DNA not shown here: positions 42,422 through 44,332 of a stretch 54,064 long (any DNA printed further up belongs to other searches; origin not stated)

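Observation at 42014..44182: Palindrome-fronted two-gene secreted module; the second protein has a Gly-run plus N/S/T/Y/H-rich pseudo-repeat (amyloid/prion-like) domain and matches no family I recognise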

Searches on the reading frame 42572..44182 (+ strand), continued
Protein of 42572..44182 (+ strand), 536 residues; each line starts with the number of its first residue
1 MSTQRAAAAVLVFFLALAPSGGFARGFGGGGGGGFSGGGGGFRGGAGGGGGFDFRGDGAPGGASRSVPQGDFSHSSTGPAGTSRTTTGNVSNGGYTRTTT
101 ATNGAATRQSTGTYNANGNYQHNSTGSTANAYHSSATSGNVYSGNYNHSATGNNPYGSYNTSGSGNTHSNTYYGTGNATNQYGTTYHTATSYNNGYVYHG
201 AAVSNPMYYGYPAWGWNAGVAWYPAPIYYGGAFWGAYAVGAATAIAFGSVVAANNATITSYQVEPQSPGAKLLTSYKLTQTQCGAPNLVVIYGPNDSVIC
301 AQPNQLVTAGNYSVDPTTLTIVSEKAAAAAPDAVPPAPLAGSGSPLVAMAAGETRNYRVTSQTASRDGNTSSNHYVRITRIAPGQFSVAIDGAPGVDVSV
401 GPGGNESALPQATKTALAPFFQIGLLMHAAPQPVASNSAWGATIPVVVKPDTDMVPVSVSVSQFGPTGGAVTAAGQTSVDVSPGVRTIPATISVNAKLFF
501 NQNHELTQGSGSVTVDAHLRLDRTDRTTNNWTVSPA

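Call 39: fold_search(model_id=the predicted structure, library=pdb)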
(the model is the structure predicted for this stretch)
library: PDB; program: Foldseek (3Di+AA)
matches with E <= 10: 554; with E <= 0.001: 0
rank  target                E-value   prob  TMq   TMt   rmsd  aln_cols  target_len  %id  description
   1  4o3y                  1.1e-01  0.33  0.09  0.10  17.8       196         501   12  Crystal structure of the vaccine antigen Transferrin Binding Protein B (TbpB) mutant Arg-179-Glu from Actinobacillus ple (released 2015-01-14)
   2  4o3z                  1.7e-01  0.41  0.09  0.10  17.9       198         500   11  Crystal structure of the vaccine antigen Transferrin Binding Protein B (TbpB) mutant Tyr-95-Ala from Actinobacillus pleu (released 2015-01-14)
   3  7tt7_P                1.9e-01  0.72  0.11  0.30  15.4       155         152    8  BamABCDE bound to substrate EspP in the barrelized EspP/continuous open BamA state (released 2022-03-30)
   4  9e9r                  2.4e-01  0.99  0.19  0.03   5.5       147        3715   12  The Structure of ApoB100 from Human Low-Density Lipoprotein (released 2024-12-18)
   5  9ea7                  2.4e-01  0.99  0.19  0.03   5.5       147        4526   12  The Structure of ApoB100 from Human Low-Density Lipoprotein (released 2024-12-18)
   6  9jvq_A                2.4e-01  0.33  0.10  0.16  19.4       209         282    8  Yeast Mitochondrial PORIN complex (released 2025-08-13)
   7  9g4c_A                2.8e-01  0.38  0.07  0.10  14.7       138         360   11  25-phosphosteroid lyase + phosphate + desmost-1,4-diene-3-one (released 2026-01-28)
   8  9g33_UH               2.8e-01  0.28  0.09  0.08  16.9       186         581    9  Stalled 90S - Utp23-Krr1-deltaC3 (released 2025-06-18)
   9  3pqs                  2.8e-01  0.20  0.09  0.10  18.2       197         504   12  The crystal structures of porcine pathogen ApH87_TbpB (released 2011-02-02)
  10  3u1w_C                3.1e-01  0.23  0.10  0.16  14.7       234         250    6  Crystal structure of a Calcium binding protein (BDI_1975) from Parabacteroides distasonis ATCC 8503 at 2.00 A resoluti (released 2012-01-25)
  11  3ia8_A                3.5e-01  0.33  0.10  0.23  14.5       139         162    6  The structure of the C-terminal heme nitrobindin domain of THAP domain-containing protein 4 from Homo sapiens (released 2009-07-28)
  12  6xc9_C                3.7e-01  0.16  0.08  0.18  19.1       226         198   12  Immune receptor complex (released 2021-07-14)
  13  5xdn_B                4.1e-01  0.54  0.11  0.17  15.0       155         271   10  Crystal structure of human voltage-dependent anion channel 1 (hVDAC1) in P22121 space group (released 2017-06-28)
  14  8bk2_B                4.3e-01  0.25  0.09  0.18  16.9       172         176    6  X-ray structure of meningococcal factor H binding protein variant 2 in complex with a specific and bactericidal human  (released 2023-11-22)
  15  8qn4_F                4.5e-01  0.57  0.13  0.26  11.6       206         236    9  Structure of the BAM-EspP complex in an open EspP intermediate state (released 2024-10-02)
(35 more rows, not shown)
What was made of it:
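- On Integral outer-membrane beta-barrel: The barrel hits in Foldseek are at E 0.1 or worse (call 39).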

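Call 50: search_protein_representatives(alignment_id=A4)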
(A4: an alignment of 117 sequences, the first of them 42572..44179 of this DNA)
Query: 117 sequences, 406 profile positions. Proteins with E-value up to 0.001 (for the whole library): 179; up to 1e-10: 157; up to 1e-30: 83. The best 150 are listed.
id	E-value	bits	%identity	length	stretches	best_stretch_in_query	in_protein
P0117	5.6e-155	533.0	-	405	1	4-395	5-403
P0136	4.5e-143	493.7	-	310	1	4-304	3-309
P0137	1.5e-92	327.3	-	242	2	142-307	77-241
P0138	9.6e-83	295.1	-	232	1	99-251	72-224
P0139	1.6e-81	291.0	-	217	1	119-267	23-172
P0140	7.1e-70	252.7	-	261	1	177-326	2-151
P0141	2.3e-66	241.1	-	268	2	180-302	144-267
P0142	1.2e-64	235.5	-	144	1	200-304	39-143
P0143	2.7e-63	231.0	-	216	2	169-302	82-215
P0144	6.7e-62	226.4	-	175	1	179-303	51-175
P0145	8.4e-61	222.8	-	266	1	91-312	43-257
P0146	1.2e-59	219.0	-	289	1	7-303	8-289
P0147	5.3e-58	213.6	-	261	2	181-303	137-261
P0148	1.0e-57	212.7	-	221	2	180-302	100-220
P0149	6.7e-57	209.9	-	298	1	172-302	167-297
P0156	1.7e-53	198.7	-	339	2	181-301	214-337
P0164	2.0e-50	188.7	-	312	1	181-303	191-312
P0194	3.9e-39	151.4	-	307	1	172-302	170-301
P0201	7.8e-37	143.9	-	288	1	181-302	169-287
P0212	3.3e-32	128.6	-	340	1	24-303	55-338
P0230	5.1e-29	118.1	-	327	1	183-302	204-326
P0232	3.1e-28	115.5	-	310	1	177-302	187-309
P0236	1.4e-26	110.1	-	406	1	190-301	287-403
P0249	8.4e-24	100.9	-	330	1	181-301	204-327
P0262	2.2e-21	93.0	-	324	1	187-300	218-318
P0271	1.9e-19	86.6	-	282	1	188-304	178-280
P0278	9.0e-15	71.2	-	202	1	162-303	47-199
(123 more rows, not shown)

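Call 52: search_protein_families(library=pfam, proteins=[P0194, P0201, P0212, P0230, P0232, P0236, P0249, P0262, P0271, P0278], max_evalue=0.1)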
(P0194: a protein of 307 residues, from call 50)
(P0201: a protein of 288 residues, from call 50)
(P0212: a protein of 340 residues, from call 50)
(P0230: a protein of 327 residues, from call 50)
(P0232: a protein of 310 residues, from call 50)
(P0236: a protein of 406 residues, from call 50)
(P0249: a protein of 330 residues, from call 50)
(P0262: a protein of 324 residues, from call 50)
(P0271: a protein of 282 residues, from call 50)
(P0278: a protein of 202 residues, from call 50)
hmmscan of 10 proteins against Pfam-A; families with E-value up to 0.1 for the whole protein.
P0194 (307 aa): 0 families

P0201 (288 aa): 0 families

P0212 (340 aa): 0 families

P0230 (327 aa): 0 families

P0232 (310 aa): 1 family
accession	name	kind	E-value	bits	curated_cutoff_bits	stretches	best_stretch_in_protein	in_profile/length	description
PF01496.24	V_ATPase_I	-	0.099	11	30.7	0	47-135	50-139/815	V-type ATPase 116kDa subunit family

P0236 (406 aa): 0 families

P0249 (330 aa): 0 families

P0262 (324 aa): 0 families

P0271 (282 aa): 0 families

P0278 (202 aa): 0 families

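Call 53: list_cluster_members(proteins=[P0194, P0201, P0212, P0230, P0236, P0249, P0262, P0271, P0278, P0164])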
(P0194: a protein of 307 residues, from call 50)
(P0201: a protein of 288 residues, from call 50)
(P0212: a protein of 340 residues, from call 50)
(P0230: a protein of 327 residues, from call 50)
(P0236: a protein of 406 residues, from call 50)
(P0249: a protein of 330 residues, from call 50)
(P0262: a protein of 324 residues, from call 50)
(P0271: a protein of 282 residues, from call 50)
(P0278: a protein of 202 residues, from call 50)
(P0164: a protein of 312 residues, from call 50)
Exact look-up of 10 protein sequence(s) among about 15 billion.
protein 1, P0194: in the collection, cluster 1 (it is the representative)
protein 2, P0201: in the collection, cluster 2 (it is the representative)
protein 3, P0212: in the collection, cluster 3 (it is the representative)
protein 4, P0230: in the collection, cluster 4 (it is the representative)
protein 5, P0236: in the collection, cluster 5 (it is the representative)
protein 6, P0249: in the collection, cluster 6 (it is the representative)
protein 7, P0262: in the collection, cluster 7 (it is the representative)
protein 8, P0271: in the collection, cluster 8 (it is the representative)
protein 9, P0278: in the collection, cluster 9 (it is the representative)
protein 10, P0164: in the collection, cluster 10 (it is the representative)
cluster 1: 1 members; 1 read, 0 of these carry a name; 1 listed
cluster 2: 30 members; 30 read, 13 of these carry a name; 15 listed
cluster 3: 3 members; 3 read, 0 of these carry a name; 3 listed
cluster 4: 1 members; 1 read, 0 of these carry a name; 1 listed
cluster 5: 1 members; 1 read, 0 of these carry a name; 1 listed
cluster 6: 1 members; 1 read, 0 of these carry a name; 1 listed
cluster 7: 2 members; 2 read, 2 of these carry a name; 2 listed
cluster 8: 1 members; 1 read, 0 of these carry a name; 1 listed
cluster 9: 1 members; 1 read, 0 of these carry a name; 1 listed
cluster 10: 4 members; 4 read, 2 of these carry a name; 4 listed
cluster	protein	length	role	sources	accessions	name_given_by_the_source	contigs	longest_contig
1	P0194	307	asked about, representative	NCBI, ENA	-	-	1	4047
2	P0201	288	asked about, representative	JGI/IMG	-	-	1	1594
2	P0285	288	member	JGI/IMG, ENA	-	hypothetical protein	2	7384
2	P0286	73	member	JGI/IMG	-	hypothetical protein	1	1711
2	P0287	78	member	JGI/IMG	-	hypothetical protein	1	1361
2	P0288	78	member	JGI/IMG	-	hypothetical protein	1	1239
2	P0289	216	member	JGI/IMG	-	hypothetical protein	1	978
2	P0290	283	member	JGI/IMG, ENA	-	hypothetical protein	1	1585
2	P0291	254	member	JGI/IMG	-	hypothetical protein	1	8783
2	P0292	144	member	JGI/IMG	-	hypothetical protein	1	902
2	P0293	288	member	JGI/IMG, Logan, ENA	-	hypothetical protein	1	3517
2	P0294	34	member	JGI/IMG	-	hypothetical protein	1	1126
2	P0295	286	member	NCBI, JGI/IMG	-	hypothetical protein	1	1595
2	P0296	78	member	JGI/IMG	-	hypothetical protein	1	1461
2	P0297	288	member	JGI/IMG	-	hypothetical protein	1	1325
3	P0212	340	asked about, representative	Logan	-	-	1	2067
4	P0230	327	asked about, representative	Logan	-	-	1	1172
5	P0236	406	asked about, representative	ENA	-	-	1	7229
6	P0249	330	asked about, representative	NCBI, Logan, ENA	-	-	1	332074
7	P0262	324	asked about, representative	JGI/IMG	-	hypothetical protein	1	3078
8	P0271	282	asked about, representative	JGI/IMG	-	-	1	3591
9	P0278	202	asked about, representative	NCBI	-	-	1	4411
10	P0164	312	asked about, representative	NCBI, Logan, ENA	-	-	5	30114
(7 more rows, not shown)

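Call 55: find_related_loci(query=A6, collection=metagenome_contigs, flank=5000)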
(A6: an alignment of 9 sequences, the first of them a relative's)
Query A6 (288 aa) in metagenome_contigs; peptide patterns used: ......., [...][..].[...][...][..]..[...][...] (x = any residue, [..] = any of these).
600 stretches matched a pattern (row limit reached: there are more); 366 encode a relative of the query (tblastn E <= 1e-3); the best 80 are kept; 80 distinct loci.
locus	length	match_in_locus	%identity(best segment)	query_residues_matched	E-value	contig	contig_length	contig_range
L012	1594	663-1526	100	1-288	0e+0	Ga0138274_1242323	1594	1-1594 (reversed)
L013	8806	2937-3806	87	1-288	1e-159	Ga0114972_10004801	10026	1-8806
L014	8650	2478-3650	39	60-288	1e-38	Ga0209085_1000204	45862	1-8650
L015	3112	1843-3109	36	1-288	5e-38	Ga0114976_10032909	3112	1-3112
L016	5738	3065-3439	54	166-288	2e-37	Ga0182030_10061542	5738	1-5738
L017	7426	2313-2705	55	166-288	1e-36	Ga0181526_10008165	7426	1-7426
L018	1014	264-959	38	66-288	2e-38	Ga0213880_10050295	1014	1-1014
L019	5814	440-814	54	166-288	2e-36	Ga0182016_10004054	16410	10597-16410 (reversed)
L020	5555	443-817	53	166-288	4e-36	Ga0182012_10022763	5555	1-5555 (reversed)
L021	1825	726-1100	53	166-288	2e-36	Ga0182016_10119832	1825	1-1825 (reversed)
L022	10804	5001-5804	38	15-288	5e-36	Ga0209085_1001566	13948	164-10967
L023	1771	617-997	52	167-286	1e-36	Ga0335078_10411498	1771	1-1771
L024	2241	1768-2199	47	149-287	7e-36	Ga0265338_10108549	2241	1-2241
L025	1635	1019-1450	47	149-287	4e-36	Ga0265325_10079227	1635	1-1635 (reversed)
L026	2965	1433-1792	55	169-285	1e-35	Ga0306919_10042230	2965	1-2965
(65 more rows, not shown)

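Call 66: search_protein_families(library=padloc, proteins=[window:42572-44182:+], max_evalue=0.1)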
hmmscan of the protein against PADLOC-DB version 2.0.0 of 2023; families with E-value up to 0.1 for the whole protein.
window:42572-44182:+ (536 aa): 0 families

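Call 67: search_protein_families(library=phrogs, proteins=[window:42572-44182:+], max_evalue=0.1)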
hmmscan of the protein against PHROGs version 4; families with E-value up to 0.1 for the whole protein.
window:42572-44182:+ (536 aa): 0 families

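Call 68: search_protein_families(library=ncbifam, proteins=[P0201, P0212, P0164, P0156, P0262, P0011, P0005, P0113, L014:1776-2225:+, L013:2506-2910:+], max_evalue=0.1)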
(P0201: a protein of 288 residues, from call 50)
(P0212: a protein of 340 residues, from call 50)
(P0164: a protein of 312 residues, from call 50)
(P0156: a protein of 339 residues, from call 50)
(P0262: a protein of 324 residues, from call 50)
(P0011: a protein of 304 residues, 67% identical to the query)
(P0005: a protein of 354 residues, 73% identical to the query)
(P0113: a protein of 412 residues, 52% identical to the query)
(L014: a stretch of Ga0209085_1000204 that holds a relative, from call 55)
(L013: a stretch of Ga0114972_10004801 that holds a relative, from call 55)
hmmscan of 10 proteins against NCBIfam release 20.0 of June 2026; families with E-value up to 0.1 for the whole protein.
P0201 (288 aa): 0 families

P0212 (340 aa): 0 families

P0164 (312 aa): 0 families

P0156 (339 aa): 0 families

P0262 (324 aa): 1 family
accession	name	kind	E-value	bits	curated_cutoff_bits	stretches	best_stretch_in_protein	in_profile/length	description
NF033761.1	gliding_GltJ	equivalog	0.0016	17.6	450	1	41-207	380-546/671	adventurous gliding motility protein GltJ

P0011 (304 aa): 0 families

P0005 (354 aa): 0 families

P0113 (412 aa): 0 families

L014:1776-2225:+ (150 aa): 1 family
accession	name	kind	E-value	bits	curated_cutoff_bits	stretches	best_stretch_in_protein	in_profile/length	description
NF009022.0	PRK12358.1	equivalog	0.052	13.1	247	0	97-127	155-185/239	glucosamine-6-phosphate deaminase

L013:2506-2910:+ (135 aa): 0 families
